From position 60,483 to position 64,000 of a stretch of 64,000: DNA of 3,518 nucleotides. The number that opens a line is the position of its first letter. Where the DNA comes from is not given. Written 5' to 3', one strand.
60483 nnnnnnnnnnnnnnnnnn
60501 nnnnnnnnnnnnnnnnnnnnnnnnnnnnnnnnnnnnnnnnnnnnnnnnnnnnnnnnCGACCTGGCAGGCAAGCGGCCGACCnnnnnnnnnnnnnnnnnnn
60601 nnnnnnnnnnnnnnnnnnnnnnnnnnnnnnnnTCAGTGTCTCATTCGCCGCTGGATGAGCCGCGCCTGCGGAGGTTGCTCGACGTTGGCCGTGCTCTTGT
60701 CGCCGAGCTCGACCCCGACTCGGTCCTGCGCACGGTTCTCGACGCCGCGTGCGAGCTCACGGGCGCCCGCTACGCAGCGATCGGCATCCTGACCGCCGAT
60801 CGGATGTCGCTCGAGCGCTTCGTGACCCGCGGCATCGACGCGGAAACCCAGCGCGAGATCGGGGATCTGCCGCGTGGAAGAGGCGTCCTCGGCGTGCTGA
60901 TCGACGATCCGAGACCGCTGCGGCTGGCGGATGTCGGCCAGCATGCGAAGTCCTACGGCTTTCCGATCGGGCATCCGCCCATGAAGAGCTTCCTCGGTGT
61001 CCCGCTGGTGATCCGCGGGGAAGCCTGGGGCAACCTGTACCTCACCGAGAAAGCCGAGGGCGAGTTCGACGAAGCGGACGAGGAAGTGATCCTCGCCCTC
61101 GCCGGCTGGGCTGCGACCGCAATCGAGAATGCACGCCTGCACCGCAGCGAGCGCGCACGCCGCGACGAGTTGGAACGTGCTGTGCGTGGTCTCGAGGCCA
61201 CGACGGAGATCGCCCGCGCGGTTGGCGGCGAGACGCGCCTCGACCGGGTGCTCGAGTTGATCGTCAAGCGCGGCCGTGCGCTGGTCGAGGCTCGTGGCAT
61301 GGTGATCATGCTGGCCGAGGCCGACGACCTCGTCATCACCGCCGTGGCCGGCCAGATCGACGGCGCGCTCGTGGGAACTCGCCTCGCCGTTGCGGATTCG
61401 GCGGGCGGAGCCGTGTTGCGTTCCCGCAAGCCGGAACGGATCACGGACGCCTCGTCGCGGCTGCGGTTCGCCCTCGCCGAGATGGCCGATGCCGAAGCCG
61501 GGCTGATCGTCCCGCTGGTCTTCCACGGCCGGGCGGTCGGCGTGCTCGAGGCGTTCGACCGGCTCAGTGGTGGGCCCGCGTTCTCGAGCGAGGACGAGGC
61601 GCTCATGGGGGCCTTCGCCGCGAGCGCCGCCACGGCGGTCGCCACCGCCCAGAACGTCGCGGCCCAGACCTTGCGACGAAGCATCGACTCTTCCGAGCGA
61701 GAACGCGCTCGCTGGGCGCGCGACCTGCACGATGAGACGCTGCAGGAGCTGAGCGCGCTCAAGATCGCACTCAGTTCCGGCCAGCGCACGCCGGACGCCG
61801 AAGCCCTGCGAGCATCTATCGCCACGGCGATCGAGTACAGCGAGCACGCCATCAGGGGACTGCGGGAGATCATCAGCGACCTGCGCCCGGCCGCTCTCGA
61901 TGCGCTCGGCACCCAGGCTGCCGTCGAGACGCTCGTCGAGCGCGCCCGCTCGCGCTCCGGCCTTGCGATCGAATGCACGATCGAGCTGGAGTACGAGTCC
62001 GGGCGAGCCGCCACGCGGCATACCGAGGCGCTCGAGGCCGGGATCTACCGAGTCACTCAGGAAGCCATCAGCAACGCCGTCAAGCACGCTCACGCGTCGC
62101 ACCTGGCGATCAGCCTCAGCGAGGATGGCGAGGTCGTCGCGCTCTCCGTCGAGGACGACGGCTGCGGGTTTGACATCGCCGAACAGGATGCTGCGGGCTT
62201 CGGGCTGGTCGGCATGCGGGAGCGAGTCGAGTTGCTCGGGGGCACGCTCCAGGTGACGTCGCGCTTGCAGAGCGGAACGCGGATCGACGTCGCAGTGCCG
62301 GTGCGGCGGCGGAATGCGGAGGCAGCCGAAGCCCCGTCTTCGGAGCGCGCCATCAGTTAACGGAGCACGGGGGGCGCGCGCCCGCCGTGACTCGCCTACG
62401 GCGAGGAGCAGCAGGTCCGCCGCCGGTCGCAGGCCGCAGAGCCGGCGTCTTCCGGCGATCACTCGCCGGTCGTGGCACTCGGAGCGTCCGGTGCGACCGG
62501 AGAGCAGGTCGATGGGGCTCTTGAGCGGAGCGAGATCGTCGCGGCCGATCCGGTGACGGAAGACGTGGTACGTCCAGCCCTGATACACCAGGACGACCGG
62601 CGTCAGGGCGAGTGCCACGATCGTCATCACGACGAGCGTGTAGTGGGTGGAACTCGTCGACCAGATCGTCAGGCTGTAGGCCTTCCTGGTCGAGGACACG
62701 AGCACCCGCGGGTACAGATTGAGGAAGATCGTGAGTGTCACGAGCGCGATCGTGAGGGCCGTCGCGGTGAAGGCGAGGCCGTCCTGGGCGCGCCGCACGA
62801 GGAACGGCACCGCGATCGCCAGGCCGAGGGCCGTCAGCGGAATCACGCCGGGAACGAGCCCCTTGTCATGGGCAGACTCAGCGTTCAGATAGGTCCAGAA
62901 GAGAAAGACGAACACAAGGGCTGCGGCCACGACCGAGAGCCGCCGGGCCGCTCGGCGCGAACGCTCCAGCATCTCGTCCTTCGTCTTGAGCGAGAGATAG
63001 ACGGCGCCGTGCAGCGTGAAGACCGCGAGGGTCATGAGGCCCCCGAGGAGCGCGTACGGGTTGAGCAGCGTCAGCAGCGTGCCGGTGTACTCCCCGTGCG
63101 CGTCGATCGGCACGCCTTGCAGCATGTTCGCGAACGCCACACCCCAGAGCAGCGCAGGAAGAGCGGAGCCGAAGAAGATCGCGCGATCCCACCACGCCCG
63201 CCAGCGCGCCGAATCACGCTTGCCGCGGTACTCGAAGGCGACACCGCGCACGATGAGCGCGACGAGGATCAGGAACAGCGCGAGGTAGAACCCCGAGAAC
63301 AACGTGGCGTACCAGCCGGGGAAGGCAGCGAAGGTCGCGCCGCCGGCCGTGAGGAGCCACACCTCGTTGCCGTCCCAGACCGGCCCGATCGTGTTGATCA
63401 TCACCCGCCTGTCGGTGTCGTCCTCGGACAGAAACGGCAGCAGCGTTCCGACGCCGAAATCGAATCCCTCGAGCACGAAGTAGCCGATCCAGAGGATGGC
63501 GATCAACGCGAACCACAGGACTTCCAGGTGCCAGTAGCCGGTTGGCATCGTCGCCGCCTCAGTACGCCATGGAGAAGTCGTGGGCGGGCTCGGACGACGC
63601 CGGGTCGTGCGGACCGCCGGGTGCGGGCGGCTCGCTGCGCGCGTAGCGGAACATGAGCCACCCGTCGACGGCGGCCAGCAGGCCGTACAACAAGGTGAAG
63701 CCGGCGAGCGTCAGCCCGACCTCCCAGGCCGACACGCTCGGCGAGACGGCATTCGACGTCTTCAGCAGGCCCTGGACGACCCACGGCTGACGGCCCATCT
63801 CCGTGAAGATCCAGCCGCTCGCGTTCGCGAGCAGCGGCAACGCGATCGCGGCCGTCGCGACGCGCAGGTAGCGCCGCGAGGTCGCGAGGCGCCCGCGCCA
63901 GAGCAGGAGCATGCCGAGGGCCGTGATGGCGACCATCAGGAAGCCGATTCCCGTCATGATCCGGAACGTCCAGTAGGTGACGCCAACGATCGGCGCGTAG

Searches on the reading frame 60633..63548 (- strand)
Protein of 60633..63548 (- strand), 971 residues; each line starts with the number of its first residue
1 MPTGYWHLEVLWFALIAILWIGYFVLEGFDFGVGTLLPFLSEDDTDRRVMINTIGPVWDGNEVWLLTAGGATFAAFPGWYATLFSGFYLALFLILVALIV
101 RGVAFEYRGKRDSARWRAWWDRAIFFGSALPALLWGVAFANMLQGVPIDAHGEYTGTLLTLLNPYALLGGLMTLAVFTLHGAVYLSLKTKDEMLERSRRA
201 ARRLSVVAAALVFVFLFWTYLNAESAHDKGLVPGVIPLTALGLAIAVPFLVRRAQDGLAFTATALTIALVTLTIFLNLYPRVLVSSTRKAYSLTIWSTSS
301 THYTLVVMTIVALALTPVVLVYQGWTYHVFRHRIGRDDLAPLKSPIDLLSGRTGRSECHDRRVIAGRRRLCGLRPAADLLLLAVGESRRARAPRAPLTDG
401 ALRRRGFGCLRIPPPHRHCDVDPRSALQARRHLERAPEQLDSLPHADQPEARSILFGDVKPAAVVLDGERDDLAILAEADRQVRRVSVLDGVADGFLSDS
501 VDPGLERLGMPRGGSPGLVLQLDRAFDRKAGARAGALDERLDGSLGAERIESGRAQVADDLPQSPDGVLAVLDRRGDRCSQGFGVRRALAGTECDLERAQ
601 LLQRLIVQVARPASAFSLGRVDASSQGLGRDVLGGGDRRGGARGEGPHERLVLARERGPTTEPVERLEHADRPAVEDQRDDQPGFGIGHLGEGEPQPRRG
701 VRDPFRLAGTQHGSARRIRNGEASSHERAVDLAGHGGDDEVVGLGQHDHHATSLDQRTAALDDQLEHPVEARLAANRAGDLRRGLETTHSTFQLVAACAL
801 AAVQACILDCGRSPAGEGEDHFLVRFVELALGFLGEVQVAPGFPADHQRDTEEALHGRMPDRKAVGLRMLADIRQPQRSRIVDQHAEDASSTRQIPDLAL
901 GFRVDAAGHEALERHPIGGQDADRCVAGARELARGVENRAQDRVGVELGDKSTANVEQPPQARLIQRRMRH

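Call 8: search_protein_families(library=pfam, proteins=[window:60633-63548:-])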
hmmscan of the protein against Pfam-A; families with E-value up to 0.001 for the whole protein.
window:60633-63548:- (971 aa): 1 family
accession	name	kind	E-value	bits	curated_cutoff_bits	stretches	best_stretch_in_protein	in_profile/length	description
PF02322.20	Cyt_bd_oxida_II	-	3e-112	375.3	35.6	1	8-330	1-302/302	Cytochrome bd terminal oxidase subunit II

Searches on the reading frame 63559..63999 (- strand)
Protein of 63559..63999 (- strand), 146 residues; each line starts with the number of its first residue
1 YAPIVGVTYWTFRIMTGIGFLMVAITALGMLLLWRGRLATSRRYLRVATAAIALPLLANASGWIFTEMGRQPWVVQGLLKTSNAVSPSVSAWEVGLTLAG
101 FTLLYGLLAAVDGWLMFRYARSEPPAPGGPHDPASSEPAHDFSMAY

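Call 66: search_protein_families(library=pfam, proteins=[window:63559-63999:-], max_evalue=0.001)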
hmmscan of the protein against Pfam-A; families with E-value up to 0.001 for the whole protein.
window:63559-63999:- (146 aa): 1 family
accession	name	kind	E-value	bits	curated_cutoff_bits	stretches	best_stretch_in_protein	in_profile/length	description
PF01654.22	Cyt_bd_oxida_I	-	6e-35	121.1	26.2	1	2-124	306-418/418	Cytochrome bd terminal oxidase subunit I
